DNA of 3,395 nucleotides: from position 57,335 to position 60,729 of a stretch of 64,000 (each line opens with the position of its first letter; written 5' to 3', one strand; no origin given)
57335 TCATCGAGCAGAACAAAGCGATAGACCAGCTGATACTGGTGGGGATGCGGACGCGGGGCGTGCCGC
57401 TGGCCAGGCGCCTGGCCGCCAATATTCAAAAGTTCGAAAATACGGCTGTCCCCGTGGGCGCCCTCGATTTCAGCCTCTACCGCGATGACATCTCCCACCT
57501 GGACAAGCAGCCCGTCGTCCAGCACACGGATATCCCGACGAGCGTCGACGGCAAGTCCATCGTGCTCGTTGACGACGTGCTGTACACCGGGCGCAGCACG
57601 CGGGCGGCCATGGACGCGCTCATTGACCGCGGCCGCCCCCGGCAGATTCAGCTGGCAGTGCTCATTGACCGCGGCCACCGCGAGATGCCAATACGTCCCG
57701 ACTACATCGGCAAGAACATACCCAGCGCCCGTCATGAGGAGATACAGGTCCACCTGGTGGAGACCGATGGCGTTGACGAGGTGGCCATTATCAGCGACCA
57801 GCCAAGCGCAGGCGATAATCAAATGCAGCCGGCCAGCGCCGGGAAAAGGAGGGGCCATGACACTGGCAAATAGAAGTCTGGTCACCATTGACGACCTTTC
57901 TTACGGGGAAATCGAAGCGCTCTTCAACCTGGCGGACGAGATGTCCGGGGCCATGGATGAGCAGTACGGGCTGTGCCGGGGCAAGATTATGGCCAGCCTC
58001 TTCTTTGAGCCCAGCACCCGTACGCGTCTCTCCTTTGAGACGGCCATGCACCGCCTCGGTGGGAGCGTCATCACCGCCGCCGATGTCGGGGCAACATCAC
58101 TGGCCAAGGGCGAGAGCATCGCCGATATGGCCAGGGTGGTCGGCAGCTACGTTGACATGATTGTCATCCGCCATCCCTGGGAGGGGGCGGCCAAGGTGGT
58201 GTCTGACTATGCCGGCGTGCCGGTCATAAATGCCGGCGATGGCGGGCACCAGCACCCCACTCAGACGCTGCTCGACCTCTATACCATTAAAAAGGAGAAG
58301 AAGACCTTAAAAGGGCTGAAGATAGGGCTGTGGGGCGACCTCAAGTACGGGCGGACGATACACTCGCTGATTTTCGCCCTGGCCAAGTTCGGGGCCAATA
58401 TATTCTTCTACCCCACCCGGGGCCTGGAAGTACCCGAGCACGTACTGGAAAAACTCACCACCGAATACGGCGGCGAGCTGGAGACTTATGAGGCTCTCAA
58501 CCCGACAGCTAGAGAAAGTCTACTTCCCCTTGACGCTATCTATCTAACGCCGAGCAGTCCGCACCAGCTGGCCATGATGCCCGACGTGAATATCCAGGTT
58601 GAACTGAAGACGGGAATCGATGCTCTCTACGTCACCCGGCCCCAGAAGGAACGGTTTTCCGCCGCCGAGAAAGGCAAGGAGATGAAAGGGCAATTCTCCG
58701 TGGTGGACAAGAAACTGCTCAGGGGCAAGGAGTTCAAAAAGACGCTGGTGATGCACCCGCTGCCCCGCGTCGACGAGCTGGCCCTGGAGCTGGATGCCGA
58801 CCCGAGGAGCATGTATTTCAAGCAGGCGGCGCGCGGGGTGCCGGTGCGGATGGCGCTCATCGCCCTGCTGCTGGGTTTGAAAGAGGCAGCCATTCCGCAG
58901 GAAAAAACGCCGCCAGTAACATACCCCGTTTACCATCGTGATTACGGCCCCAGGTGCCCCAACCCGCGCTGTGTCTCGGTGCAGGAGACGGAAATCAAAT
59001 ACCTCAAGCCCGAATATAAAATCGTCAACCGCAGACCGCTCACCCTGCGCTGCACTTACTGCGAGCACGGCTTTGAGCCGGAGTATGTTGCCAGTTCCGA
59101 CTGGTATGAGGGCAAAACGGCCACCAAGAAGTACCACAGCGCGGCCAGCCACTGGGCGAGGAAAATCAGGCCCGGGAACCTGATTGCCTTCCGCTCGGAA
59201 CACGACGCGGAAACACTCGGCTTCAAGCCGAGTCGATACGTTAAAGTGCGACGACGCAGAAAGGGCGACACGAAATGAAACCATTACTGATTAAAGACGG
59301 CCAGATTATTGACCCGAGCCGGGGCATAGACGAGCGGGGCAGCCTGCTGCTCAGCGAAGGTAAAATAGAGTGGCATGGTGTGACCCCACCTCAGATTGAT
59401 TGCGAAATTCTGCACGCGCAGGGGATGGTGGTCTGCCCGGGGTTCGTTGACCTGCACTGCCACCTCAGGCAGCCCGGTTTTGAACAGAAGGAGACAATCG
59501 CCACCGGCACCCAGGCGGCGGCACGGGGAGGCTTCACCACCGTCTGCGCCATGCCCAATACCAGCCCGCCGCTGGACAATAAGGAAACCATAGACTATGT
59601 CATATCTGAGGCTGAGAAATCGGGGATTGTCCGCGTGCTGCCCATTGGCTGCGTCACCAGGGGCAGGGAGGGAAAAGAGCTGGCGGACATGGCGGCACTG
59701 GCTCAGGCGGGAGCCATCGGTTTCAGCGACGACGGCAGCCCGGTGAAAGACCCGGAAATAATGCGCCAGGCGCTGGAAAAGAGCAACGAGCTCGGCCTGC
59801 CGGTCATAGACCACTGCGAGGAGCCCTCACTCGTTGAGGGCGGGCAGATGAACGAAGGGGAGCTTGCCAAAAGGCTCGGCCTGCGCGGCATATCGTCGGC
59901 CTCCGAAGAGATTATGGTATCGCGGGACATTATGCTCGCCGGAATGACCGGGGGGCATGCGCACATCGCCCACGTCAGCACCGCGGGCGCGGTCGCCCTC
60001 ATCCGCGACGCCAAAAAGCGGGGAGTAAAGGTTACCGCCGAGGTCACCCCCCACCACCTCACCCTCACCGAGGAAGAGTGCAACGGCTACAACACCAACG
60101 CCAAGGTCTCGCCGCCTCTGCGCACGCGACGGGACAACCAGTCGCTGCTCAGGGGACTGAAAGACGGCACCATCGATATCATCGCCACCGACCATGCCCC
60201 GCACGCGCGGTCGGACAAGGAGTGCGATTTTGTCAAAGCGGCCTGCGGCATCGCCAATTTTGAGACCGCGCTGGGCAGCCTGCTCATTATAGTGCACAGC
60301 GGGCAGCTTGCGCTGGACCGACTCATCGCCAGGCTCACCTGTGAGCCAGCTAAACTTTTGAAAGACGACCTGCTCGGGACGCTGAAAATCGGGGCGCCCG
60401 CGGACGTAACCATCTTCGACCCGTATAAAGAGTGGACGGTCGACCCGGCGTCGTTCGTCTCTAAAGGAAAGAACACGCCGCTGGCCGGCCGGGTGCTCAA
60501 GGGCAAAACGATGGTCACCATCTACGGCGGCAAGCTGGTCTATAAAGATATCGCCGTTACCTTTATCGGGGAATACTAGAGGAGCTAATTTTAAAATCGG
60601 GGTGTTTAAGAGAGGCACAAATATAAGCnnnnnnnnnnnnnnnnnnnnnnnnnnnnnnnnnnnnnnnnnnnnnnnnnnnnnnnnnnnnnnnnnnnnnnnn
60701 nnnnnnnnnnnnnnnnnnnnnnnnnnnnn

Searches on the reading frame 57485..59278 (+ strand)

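Call 50: search_protein_families(library=pfam, proteins=[window:57485-59278:+], max_evalue=0.00001)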
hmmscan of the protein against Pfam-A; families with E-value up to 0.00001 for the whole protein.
window:57485-59278:+ (597 aa): 3 families
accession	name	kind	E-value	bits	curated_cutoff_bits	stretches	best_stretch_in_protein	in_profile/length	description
PF02729.26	OTCace_N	-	1.4e-47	162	29.9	1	130-269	1-147/148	Aspartate/ornithine carbamoyltransferase, carbamoyl-P binding domain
PF00185.30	OTCace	-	4.9e-19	69.3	29.4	1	276-461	1-156/157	Aspartate/ornithine carbamoyltransferase, Asp/Orn binding domain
PF02748.20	PyrI_C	-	8.2e-08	32.4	23.4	1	490-531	7-44/48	Aspartate carbamoyltransferase regulatory chain, metal binding domain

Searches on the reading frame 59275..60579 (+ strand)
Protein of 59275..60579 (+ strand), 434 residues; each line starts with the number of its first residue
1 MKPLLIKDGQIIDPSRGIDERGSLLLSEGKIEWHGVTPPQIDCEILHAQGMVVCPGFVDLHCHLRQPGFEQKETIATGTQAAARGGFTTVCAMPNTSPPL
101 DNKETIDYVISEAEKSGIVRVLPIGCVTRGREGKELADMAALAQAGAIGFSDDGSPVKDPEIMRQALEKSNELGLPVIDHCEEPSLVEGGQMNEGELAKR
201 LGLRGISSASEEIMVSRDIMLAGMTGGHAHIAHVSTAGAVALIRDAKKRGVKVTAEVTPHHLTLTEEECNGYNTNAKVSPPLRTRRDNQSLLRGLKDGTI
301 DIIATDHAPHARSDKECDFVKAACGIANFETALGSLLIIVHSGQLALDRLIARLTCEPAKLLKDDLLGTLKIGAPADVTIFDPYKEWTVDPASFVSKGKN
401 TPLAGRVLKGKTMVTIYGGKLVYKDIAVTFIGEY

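Call 50: search_protein_families(library=pfam, proteins=[window:59275-60579:+], max_evalue=0.00001)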
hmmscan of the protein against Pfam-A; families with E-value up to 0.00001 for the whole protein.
window:59275-60579:+ (434 aa): 3 families
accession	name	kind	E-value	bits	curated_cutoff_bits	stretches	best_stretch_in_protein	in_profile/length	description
PF01979.26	Amidohydro_1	-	2.1e-26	93.5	25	1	52-421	1-344/345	Amidohydrolase family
PF12890.13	DHOase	-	2e-13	51.1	21.2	1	52-236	3-139/142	Dihydro-orotase-like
PF07969.17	Amidohydro_3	-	2.4e-09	37.6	29.7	0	343-423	405-472/472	Amidohydrolase family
